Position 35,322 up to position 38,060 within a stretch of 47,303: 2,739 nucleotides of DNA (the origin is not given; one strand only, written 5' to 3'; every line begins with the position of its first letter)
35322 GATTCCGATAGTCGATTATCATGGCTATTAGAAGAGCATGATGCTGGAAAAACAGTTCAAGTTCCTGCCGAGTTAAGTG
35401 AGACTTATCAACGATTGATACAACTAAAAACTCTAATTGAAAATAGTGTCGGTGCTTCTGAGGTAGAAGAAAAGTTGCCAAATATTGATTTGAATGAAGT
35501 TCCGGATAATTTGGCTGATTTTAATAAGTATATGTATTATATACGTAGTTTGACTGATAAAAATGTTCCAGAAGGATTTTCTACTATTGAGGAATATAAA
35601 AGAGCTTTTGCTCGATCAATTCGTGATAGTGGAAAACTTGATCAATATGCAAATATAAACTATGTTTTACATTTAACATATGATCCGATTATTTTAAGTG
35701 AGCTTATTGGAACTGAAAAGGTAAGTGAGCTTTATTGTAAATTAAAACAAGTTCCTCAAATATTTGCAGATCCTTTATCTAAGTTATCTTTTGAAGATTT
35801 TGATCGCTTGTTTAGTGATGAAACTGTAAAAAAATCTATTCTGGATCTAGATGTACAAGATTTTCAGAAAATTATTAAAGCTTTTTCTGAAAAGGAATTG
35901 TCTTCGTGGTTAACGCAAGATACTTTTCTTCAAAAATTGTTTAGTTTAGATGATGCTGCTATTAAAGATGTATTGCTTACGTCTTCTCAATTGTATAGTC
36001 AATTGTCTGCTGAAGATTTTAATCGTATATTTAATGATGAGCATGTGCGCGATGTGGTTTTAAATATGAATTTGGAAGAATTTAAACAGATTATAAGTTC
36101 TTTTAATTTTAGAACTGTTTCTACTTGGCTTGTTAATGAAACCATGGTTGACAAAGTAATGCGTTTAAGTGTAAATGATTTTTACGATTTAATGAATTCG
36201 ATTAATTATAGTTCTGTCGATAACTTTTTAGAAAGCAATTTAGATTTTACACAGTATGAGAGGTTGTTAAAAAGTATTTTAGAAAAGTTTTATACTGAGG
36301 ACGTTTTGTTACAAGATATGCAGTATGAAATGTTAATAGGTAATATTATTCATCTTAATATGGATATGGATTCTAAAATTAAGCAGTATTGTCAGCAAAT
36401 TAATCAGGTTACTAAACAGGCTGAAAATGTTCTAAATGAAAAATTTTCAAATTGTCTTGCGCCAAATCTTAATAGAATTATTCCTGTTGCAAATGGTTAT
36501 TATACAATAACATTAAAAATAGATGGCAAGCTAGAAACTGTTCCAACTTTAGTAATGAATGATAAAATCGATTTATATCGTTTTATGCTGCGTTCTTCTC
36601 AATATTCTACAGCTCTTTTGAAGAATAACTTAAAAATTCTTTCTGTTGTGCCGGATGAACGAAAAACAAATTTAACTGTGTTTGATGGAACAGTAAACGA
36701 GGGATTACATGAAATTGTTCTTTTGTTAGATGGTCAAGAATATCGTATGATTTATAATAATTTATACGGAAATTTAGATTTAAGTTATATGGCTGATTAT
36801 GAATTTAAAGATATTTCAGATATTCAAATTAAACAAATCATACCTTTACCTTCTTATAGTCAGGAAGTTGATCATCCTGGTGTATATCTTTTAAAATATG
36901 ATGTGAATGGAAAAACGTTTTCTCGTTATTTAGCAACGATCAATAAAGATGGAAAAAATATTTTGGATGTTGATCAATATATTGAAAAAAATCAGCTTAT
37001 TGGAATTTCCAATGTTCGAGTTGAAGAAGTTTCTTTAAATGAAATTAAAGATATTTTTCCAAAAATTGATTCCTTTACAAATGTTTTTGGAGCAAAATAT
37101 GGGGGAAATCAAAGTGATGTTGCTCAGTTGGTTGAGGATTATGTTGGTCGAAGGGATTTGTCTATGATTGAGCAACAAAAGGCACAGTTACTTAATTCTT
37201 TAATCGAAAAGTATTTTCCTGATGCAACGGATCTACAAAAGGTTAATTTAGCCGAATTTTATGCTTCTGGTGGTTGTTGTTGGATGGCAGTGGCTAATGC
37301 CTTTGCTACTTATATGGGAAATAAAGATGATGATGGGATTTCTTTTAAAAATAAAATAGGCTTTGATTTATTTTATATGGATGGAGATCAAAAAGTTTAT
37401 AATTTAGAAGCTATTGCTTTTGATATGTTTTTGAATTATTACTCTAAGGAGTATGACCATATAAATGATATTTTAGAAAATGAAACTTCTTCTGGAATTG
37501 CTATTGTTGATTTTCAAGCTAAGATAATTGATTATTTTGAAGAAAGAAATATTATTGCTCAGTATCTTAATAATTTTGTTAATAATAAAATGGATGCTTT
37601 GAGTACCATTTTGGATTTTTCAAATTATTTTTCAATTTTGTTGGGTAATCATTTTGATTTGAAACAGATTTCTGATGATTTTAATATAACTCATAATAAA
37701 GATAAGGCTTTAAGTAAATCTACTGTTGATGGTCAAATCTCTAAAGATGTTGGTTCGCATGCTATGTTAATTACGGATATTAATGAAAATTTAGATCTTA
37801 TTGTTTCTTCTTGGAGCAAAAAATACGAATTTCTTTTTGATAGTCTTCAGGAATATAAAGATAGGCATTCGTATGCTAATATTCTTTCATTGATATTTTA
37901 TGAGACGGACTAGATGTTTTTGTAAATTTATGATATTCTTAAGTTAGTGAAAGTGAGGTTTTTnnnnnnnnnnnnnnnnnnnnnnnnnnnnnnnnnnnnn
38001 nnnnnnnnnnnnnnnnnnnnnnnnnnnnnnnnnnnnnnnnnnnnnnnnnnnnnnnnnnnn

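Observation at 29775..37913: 2713-aa multidomain protein in the effector position of a T7SSb locus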

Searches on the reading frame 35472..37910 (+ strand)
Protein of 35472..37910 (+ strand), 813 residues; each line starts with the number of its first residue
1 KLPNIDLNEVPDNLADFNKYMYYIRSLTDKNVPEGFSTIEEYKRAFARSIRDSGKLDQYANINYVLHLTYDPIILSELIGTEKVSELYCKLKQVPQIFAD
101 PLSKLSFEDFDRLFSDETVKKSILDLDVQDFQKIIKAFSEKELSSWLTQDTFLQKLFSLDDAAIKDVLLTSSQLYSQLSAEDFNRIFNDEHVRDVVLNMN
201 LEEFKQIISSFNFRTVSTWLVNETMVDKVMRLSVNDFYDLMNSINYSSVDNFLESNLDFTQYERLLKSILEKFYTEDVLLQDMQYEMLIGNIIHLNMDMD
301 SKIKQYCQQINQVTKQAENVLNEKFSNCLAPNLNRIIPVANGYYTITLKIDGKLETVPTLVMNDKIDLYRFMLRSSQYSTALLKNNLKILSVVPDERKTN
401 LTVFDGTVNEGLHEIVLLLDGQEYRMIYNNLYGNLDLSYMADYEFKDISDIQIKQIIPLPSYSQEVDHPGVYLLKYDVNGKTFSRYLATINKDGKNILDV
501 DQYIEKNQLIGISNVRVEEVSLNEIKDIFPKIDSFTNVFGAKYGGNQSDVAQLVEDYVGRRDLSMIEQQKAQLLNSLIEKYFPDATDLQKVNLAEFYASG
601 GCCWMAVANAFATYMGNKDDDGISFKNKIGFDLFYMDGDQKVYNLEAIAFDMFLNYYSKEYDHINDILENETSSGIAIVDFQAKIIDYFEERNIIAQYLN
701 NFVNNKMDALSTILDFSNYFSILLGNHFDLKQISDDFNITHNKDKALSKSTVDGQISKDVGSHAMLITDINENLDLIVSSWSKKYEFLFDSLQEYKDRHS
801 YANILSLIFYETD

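Call 77: predict_structure(alignment_id=A9)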
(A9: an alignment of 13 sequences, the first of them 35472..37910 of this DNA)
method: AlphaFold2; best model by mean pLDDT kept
length: 813 residues; sequences in the alignment: 13
mean_pLDDT: 86.8   pTM: 0.57
mean pLDDT of the five models: 86.8, 85.5, 85.3, 85.3, 84.2
residues with pLDDT >= 90: 420; 70-90: 335; 50-70: 49; < 50: 9
segments of 3 or more residues with pLDDT < 50: 737-742
pLDDT, mean of each block of 10 residues (from residue 1): 73 87 88 89 94 89 89 91 88 73 79 85 83 75 73 85 88 76 88 94 89 66 93 93 71 70 92 92 86 68 88 90 92 90 92 92 89 88 93 92 82 95 94 88 90 94 91 93 92 87 93 93 75 82 88 94 94 97 95 92 94 88 90 91 95 93 86 65 91 91 89 89 93 62 64 86 91 90 91 85 92 66
secondary structure, 60 per line:
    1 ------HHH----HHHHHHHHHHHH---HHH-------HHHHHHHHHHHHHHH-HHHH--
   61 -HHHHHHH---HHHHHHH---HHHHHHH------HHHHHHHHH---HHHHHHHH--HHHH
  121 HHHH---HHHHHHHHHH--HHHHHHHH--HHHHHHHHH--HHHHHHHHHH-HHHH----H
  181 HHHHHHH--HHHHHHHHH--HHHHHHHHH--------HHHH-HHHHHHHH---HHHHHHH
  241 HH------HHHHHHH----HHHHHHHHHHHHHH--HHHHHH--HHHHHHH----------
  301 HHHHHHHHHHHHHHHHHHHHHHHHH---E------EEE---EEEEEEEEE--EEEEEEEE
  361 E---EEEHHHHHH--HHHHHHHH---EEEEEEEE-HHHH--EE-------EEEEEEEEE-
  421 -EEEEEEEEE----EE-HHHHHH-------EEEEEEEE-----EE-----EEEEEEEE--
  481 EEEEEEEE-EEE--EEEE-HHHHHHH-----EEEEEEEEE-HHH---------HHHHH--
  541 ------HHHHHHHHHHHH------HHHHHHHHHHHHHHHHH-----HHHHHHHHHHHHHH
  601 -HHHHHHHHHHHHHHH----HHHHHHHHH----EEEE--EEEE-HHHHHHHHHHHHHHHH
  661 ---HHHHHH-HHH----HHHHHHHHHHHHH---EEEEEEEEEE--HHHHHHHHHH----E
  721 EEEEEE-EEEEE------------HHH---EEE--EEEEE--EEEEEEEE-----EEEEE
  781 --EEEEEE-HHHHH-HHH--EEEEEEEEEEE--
elements in order (helices of 4 or more, strands of 3 or more residues): H14-25 H39-53 H55-58 H62-68 H72-78 H82-88 H95-103 H107-114 H117-124 H128-137 H140-147 H150-158 H161-170 H172-175 H180-187 H190-198 H201-209 H218-221 H223-230 H234-242 H249-255 H260-273 H276-281 H284-290 H301-325 E336-338 E342-350 E353-361 E365-367 H368-373 H376-383 E387-394 H396-399 E411-419 E422-430 H438-443 E451-458 E471-478 E481-488 E490-492 E495-498 H500-506 E512-520 H534-538 H547-558 H565-581 H587-600 H602-616 H621-629 E634-637 E640-643 H645-660 H664-669 H678-690 E694-703 H706-715 E720-726 E728-732 E751-753 E756-760 E763-770 E776-780 E783-788 H790-794 E801-811

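Call 80: fold_search(model_id=the predicted structure, library=pdb)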
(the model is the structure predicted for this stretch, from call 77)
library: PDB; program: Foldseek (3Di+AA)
matches with E <= 10: 1053; with E <= 0.001: 0
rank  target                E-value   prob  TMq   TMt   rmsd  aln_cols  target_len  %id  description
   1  4rv1_C                1.0e-03  1.00  0.16  0.26  12.1       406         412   12  Crystal Structure of Engineered Protein. Northeast Structural Genomics Consortium (NESG) Target OR497. (released 2014-12-10)
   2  5mfl_A                1.1e-03  1.00  0.15  0.28  13.1       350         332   12  Designed armadillo repeat protein (KR)5_GS10_YIIIM6AII (released 2017-09-13)
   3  5mfm_A                1.1e-03  1.00  0.15  0.29  13.0       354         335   12  Designed armadillo repeat protein peptide fusion YIIIM6AII_GS11_(KR)5 (released 2017-09-13)
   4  5mfm_B                1.1e-03  1.00  0.16  0.30  13.2       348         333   11  Designed armadillo repeat protein peptide fusion YIIIM6AII_GS11_(KR)5 (released 2017-09-13)
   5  4rv1_A                1.2e-03  1.00  0.17  0.27  11.6       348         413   12  Crystal Structure of Engineered Protein. Northeast Structural Genomics Consortium (NESG) Target OR497. (released 2014-12-10)
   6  6s9p_B                1.2e-03  1.00  0.16  0.29  11.8       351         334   12  Designed Armadillo Repeat protein internal Lock2 fused to target peptide KRKAKITWKR (released 2020-02-19)
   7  6s9n_E                1.3e-03  1.00  0.15  0.29  13.4       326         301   10  Designed Armadillo Repeat protein Lock2 fused to target peptide KRKRKAKLSF (released 2020-02-19)
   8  5mfm_F                1.4e-03  1.00  0.15  0.29  13.2       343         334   12  Designed armadillo repeat protein peptide fusion YIIIM6AII_GS11_(KR)5 (released 2017-09-13)
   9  6s9o_C                1.5e-03  1.00  0.15  0.28  13.1       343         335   13  Designed Armadillo Repeat protein internal Lock1 fused to target peptide KRKRKLKFKR (released 2020-02-19)
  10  5mfe_A                1.7e-03  1.00  0.15  0.33  12.9       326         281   11  Designed armadillo repeat protein YIIIM5AII in complex with (RR)4 peptide (released 2017-09-13)
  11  4rv1_D                2.0e-03  1.00  0.18  0.29  11.9       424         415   12  Crystal Structure of Engineered Protein. Northeast Structural Genomics Consortium (NESG) Target OR497. (released 2014-12-10)
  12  5mfl_B                2.1e-03  1.00  0.16  0.30  14.3       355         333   12  Designed armadillo repeat protein (KR)5_GS10_YIIIM6AII (released 2017-09-13)
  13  5mfm_C                2.1e-03  1.00  0.15  0.29  12.9       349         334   12  Designed armadillo repeat protein peptide fusion YIIIM6AII_GS11_(KR)5 (released 2017-09-13)
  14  5mfc_C                2.2e-03  1.00  0.16  0.33  12.8       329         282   11  Designed armadillo repeat protein YIIIM5AII in complex with (KR)4-GFP (released 2017-07-19)
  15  5mfl_C                2.9e-03  1.00  0.15  0.28  12.9       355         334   12  Designed armadillo repeat protein (KR)5_GS10_YIIIM6AII (released 2017-09-13)
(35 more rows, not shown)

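Call 83: fold_search(model_id=the predicted structure, library=viral)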
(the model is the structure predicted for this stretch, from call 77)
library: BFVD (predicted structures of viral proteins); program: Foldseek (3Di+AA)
matches with E <= 10: 587; with E <= 0.001: 0
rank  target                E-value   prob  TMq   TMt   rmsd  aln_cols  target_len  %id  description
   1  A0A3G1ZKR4            1.3e-03  0.99  0.16  0.17  27.4       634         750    8  Repeat-containing capsid protein [Halobacterium phage phiH]
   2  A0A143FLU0            2.4e-03  0.84  0.07  0.12  18.3       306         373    9  (no name in the UniProt tables at hand)
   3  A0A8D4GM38            1.2e-02  0.99  0.17  0.20  13.5       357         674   11  (no name in the UniProt tables at hand)
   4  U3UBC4                2.7e-02  0.23  0.07  0.07  24.6       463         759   12  Conserved hypothetical pox protein [Squirrelpox virus]
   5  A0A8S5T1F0            4.7e-02  0.44  0.11  0.11  16.8       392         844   13  Uncharacterized protein [Myoviridae sp. ctWb16]
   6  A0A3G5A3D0            4.7e-02  0.41  0.10  0.18  19.8       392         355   10  Uncharacterized protein [Harvfovirus sp.]
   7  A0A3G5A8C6            4.9e-02  0.69  0.12  0.11  16.9       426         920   11  Ankyrin and ring finger domain protein (Fragment) [Hyperionvirus sp.]
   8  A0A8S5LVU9            5.1e-02  0.11  0.08  0.09  29.2       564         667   13  Uncharacterized protein [Myoviridae sp. ctplG2]
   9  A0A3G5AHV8            6.3e-02  0.44  0.11  0.12  17.6       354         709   12  Uncharacterized protein [Sylvanvirus sp.]
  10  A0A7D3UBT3            7.1e-02  0.51  0.12  0.15  19.9       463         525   11  (no name in the UniProt tables at hand)
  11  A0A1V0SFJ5            9.9e-02  0.15  0.09  0.09  19.3       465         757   12  U-box domain-containing protein [Hokovirus HKV1]
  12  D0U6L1                9.9e-02  0.08  0.08  0.08  31.3       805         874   10  Non-structural protein [Mamastrovirus 8]
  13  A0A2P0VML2            1.0e-01  0.47  0.12  0.20  14.0       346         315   12  Uncharacterized protein [Tetraselmis virus 1]
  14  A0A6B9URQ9            1.0e-01  0.35  0.11  0.18  15.9       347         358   11  (no name in the UniProt tables at hand)
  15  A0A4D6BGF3            1.1e-01  0.60  0.06  0.24  12.3       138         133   17  (no name in the UniProt tables at hand)
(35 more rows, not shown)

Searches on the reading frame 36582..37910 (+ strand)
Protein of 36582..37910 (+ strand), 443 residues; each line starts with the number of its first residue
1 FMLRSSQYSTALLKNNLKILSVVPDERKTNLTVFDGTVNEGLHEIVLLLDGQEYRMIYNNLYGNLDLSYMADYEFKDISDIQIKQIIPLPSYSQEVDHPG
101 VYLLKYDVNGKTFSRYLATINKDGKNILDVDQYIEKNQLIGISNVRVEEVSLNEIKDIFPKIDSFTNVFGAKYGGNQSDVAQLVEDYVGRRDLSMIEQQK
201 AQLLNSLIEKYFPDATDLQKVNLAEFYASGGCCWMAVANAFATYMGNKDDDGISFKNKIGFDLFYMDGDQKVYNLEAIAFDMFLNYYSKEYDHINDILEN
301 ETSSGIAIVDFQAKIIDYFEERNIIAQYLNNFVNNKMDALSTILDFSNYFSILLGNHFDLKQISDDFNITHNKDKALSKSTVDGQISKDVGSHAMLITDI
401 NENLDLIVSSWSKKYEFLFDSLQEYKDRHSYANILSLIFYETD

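Call 43: find_homologous_proteins(query=window:36582-37910:+)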
Query window:36582-37910:+ (443 aa): 5 proteins with E <= 0.001 among 7432 candidates.
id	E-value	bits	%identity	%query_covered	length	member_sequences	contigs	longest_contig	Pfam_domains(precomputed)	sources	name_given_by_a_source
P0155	4.3e-84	301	41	93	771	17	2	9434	-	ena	-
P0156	1.9e-54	204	39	73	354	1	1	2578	-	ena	-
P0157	3.7e-54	203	39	72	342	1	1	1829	-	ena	-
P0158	6.1e-48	182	32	77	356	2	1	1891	-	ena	-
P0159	1.4e-41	161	31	92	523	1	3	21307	-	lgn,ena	-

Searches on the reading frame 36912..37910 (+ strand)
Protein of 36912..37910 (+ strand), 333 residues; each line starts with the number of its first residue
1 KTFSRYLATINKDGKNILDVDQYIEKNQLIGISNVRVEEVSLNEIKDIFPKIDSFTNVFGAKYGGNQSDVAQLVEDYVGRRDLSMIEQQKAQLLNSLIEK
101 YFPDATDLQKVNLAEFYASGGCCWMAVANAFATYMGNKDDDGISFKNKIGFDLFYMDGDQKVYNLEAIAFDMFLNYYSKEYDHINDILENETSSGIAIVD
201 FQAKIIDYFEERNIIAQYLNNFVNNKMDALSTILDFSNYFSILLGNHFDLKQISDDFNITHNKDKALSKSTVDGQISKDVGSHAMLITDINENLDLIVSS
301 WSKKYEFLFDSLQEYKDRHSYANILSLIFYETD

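Call 46: search_solved_structures(query=A4, max_evalue=10, show_alignments=2)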
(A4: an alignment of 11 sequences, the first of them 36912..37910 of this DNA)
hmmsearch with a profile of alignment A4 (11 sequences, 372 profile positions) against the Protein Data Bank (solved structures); distinct sequences matched with E-value up to 10: 1.
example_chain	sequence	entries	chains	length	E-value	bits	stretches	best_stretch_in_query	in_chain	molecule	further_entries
3eoz_A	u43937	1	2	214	0.084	15.3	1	91-145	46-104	putative Phosphoglycerate mutase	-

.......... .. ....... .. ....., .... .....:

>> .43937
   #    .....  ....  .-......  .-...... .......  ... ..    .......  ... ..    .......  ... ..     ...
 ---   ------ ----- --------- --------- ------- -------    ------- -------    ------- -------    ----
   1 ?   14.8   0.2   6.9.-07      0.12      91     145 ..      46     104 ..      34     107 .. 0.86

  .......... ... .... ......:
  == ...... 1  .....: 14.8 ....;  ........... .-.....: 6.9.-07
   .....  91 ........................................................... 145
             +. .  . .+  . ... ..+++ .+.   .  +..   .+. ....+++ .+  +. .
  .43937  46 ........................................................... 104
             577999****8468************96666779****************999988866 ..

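Call 47: search_protein_families(library=pfam, alignment_id=A4, max_evalue=1)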
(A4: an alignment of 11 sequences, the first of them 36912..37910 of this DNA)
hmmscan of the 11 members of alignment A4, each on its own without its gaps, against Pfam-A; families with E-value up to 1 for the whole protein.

A. member 1, window:36912-37910:+ (333 aa): 0 families

B. families by the number of members that match (of 11 scanned): 10 families
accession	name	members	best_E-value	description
PF09413.15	DUF2007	1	0.0044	Putative prokaryotic signal transducing protein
PF12116.14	SpoIIID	1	0.019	Stage III sporulation protein D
PF23535.1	Microp_apicomplexa_21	1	0.048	Apicomplexa microprotein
PF13529.12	Peptidase_C39_2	1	0.059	Peptidase_C39 like family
PF13277.11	YmdB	1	0.11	YmdB-like protein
PF22994.1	RSC4_Ig_like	1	0.11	RSC4 Ig-like domain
PF25123.1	SWAP1_C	1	0.24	SUPPRESSOR-OF-WHITE-APRICOT-like, C-terminal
PF04722.18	Ssu72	1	0.24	Ssu72-like protein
PF00965.23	TIMP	1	0.29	Tissue inhibitor of metalloproteinase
PF01594.21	AI-2E_transport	1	0.3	AI-2E family transporter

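Call 82: search_protein_families(library=ncbifam, alignment_id=A4, max_evalue=1)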
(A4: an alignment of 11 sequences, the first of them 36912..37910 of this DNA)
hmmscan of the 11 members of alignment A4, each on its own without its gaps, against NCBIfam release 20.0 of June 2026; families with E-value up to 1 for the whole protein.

A. member 1, window:36912-37910:+ (333 aa): 0 families

B. families by the number of members that match (of 11 scanned): 6 families
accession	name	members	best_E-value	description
NF010576.0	PRK13969.1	1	0.017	proline racemase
TIGR02428.1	pcaJ_scoB_fam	1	0.042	3-oxoacid CoA-transferase subunit B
NF041111.1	effector_HPE1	1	0.055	HPE1 family effector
NF003025.0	PRK03902.1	1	0.078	transcriptional regulator MntR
TIGR02844.1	spore_III_D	1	0.091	sporulation transcriptional regulator SpoIIID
NF002704.0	PRK02507.1-2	1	0.17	proton extrusion protein PcxA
